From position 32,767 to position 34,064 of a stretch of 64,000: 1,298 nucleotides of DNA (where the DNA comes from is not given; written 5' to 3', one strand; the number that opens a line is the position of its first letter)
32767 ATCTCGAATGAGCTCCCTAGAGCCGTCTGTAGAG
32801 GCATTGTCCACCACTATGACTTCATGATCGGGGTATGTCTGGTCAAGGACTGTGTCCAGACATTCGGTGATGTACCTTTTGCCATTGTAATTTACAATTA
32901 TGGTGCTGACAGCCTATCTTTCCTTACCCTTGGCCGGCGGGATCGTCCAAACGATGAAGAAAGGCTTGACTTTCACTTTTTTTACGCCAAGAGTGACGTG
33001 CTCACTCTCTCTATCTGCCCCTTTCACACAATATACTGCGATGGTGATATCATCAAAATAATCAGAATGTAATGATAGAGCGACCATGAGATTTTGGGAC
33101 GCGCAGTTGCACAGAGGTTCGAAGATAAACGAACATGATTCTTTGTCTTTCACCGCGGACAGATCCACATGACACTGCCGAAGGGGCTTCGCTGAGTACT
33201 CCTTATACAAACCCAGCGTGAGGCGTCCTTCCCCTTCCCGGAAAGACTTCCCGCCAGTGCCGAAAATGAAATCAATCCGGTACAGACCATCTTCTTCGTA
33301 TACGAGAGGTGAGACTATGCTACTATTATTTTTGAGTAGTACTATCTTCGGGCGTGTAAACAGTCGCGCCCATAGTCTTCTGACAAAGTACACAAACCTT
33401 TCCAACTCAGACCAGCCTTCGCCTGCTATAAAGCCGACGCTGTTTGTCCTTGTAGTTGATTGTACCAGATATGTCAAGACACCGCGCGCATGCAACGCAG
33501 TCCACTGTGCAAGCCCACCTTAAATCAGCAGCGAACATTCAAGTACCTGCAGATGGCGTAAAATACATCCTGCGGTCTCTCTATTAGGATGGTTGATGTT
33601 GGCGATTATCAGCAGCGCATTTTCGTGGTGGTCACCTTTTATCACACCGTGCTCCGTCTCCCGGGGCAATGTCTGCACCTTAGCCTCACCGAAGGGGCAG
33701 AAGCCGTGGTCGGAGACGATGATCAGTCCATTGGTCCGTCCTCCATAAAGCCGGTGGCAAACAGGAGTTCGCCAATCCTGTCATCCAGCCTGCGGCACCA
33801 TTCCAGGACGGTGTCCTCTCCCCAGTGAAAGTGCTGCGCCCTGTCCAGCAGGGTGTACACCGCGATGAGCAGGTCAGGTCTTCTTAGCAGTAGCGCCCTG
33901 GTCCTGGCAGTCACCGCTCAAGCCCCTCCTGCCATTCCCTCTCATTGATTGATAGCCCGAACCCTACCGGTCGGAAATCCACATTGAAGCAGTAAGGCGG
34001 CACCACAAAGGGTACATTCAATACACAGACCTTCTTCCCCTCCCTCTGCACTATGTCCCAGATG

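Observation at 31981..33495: GT2 glycosyltransferase with no start codon, preceded by an in-frame TAG and a 193-aa upstream ORF in the same frame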

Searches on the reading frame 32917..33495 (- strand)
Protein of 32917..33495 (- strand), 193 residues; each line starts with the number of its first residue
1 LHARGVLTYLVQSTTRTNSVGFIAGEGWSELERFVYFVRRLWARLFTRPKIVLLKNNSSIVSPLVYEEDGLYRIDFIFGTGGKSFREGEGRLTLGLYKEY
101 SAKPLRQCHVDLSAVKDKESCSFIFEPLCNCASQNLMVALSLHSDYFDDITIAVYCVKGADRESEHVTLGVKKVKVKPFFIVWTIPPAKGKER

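Call 6: search_protein_families(library=pfam, proteins=[window:32917-33495:-], max_evalue=0.01)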
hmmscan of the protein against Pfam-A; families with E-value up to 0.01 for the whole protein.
window:32917-33495:- (193 aa): 0 families

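Call 7: find_homologous_proteins(query=window:32917-33495:-, max_evalue=0.01)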
Query window:32917-33495:- (193 aa): 1 proteins with E <= 0.01 among 105 candidates.
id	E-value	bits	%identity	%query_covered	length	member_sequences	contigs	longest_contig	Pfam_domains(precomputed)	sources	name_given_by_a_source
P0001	3.8e-122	423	100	97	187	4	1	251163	-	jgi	-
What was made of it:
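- Tried and rejected: The word-indexed search with the upstream ORF found only itself (call 7).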

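Call 9: find_encoding_contigs(protein=P0001, flank=10000, max_places=6)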
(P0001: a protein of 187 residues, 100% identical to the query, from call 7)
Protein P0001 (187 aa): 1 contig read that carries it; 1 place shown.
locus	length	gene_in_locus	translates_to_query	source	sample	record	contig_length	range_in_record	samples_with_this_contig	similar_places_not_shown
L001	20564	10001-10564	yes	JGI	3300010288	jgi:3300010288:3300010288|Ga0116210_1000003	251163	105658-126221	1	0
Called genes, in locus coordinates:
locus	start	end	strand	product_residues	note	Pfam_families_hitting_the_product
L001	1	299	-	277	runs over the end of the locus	PF12797:Fer4_2 (faint), PF12837:Fer4_6 (weak), PF00037:Fer4 (weak), PF12838:Fer4_7, PF13187:Fer4_9, PF13237:Fer4_10, PF14697:Fer4_21 (weak)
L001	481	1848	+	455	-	PF07690:MFS_1, PF00083:Sugar_tr (weak)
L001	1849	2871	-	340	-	PF08240:ADH_N, PF00107:ADH_zinc_N, PF13602:ADH_zinc_N_2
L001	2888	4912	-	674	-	PF27532:Mb0984_helical, PF27098:Rv0959_3rd, PF13519:VWA_2 (weak)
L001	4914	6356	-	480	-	PF00493:MCM (faint), PF07728:AAA_5 (faint)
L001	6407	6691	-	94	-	-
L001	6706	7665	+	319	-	PF02568:ThiI (weak), PF03054:tRNA_Me_trans (weak), PF18297:NFACT-R_2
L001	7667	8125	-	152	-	PF04463:2-thiour_desulf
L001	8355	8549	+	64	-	-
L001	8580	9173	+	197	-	PF03144:GTP_EFTU_D2, PF22594:GTP-eEF1A_C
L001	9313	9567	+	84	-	-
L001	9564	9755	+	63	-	-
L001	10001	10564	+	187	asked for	-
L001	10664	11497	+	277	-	PF00535:Glycos_transf_2, PF13632:Glyco_trans_2_3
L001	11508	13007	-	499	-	PF13489:Methyltransf_23, PF13847:Methyltransf_31, PF08241:Methyltransf_11, PF08242:Methyltransf_12, PF13649:Methyltransf_25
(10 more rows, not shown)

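Call 31: search_protein_representatives(protein=window:32917-33414:-)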
Query: 166 residues. Proteins with E-value up to 0.001 (for the whole library): 6; up to 1e-10: 3; up to 1e-30: 1. The best 6 are listed.
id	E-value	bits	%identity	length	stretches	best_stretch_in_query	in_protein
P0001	1.7e-108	376.1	100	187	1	1-166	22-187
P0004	6.3e-20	87.9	37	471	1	9-155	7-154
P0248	2.3e-15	73.0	39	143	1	27-131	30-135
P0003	3.4e-08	49.7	29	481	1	13-160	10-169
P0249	6.6e-07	45.5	26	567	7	24-58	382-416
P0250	1.6e-04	37.8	29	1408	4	38-92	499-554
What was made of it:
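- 32914..33405 (-): N-terminal domain segment of the ancestral two-domain glycosyltransferase: 163 codons from the likely start TTG 33405, ending at the in-frame TAG. The mechanical ORF runs to TTG 33495. Public gene callers used 33477 or 33393. Homologous to residues ~7-154 of P0004 (E=6e-20) and to P0003 and P0248 (call 31).
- Checked: More decisively, the frame matches the N-terminal part of P0004 at E=6e-20 (call 31).
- Tried and rejected: The full phmmer scan was needed to see the N-domain relatives (call 31).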

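Call 50: predict_structure(alignment_id=A2)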
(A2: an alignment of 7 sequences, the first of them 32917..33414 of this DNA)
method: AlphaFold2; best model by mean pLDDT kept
length: 166 residues; sequences in the alignment: 7
mean_pLDDT: 71.7   pTM: 0.65
mean pLDDT of the five models: 71.7, 70.6, 70.3, 62.2, 54.4
residues with pLDDT >= 90: 17; 70-90: 81; 50-70: 51; < 50: 17
segments of 3 or more residues with pLDDT < 50: 155-166
pLDDT, mean of each block of 10 residues (from residue 1): 71 56 78 75 67 86 90 87 90 78 74 86 80 53 56 44 34
secondary structure, 60 per line:
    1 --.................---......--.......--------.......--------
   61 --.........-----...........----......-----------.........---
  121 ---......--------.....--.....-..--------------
elements in order: H3-19 E23-28 E31-37 E46-52 E63-71 E77-84 E92-97 E109-117 E124-129 E138-142 E145-149
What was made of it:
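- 32914..33405 (-): AlphaFold model: one helix plus about 10 strands, pLDDT 71.7 (call 50).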

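Call 55: fold_search(model_id=the predicted structure, library=pdb)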
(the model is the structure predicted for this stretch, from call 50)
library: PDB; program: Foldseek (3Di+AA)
matches with E <= 10: 1358; with E <= 0.001: 0
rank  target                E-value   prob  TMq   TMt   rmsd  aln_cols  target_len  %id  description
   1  9fmt_A                1.8e-03  1.00  0.41  0.12   4.7       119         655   14  Cryo-EM structure of the BcsB hexameric crown from the E. coli cellulose secretion macrocomplex (released 2024-10-16)
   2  8pxu_B                2.5e-03  1.00  0.34  0.12   6.9       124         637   10  Targeting extended blood antigens by Akkermansia muciniphila enzymes unveils a missing link for generating universal d (released 2024-02-28)
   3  6gjt_B                2.5e-03  0.99  0.34  0.32  10.8       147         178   14  Chlamydia protein Pgp3 studied at high resolution in a new crystal form (released 2018-07-25)
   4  6yg8_E                2.9e-03  1.00  0.38  0.13   6.0       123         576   14  Cryo-EM structure of a BcsB pentamer in the context of an assembled Bcs macrocomplex (released 2021-02-24)
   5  8pxt_B                2.9e-03  1.00  0.33  0.12   6.9       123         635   10  Targeting extended blood antigens by Akkermansia muciniphila enzymes unveils a missing link for generating universal d (released 2024-02-28)
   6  4jdo_A                2.9e-03  0.96  0.31  0.26  12.2       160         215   14  Secreted chlamydial protein pgp3, coiled-coil deletion (released 2013-06-05)
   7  6gjt_E                3.3e-03  0.99  0.34  0.32  10.9       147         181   14  Chlamydia protein Pgp3 studied at high resolution in a new crystal form (released 2018-07-25)
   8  6gjt_A                3.7e-03  0.99  0.34  0.32  10.7       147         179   14  Chlamydia protein Pgp3 studied at high resolution in a new crystal form (released 2018-07-25)
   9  4jdo_C                3.7e-03  0.97  0.29  0.24   8.1       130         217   14  Secreted chlamydial protein pgp3, coiled-coil deletion (released 2013-06-05)
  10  4jdm_B                3.7e-03  0.96  0.29  0.20  11.2       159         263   14  Secreted Chlamydial Protein PGP3, full-length (released 2013-06-05)
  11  6gjt_C                4.3e-03  0.99  0.34  0.34   7.6       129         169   14  Chlamydia protein Pgp3 studied at high resolution in a new crystal form (released 2018-07-25)
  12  9fmt_C                4.6e-03  1.00  0.40  0.13   4.8       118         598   14  Cryo-EM structure of the BcsB hexameric crown from the E. coli cellulose secretion macrocomplex (released 2024-10-16)
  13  7l2z_C                5.1e-03  0.99  0.39  0.13   5.7       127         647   14  Bacterial cellulose synthase BcsB hexamer (released 2021-03-24)
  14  6yg8_A                5.4e-03  1.00  0.38  0.12   4.9       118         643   13  Cryo-EM structure of a BcsB pentamer in the context of an assembled Bcs macrocomplex (released 2021-02-24)
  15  4jdm_A                5.7e-03  0.92  0.29  0.20  11.9       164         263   13  Secreted Chlamydial Protein PGP3, full-length (released 2013-06-05)
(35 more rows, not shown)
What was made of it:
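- Tried and rejected: The N-domain PDB matches are all weak, with E>1e-3 and TM ~0.3-0.45 (call 55).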

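Call 60: search_protein_families(library=ncbifam, proteins=[window:32917-33405:-], max_evalue=0.001)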
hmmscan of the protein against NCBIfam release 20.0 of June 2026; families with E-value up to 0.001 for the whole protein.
window:32917-33405:- (163 aa): 0 families
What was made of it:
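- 32914..33405 (-): No Pfam or NCBIfam match (calls 6, 60).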

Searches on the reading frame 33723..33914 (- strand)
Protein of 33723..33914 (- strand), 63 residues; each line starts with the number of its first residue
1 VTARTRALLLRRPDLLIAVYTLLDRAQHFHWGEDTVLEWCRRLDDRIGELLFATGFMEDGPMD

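Call 6: search_protein_families(library=pfam, proteins=[window:33723-33914:-], max_evalue=0.01)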
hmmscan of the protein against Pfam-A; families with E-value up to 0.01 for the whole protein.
window:33723-33914:- (63 aa): 1 family
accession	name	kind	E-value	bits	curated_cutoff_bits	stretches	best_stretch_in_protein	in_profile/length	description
PF01663.27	Phosphodiest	-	4.5e-05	23.7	23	1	7-51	157-199/342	Type I phosphodiesterase / nucleotide pyrophosphatase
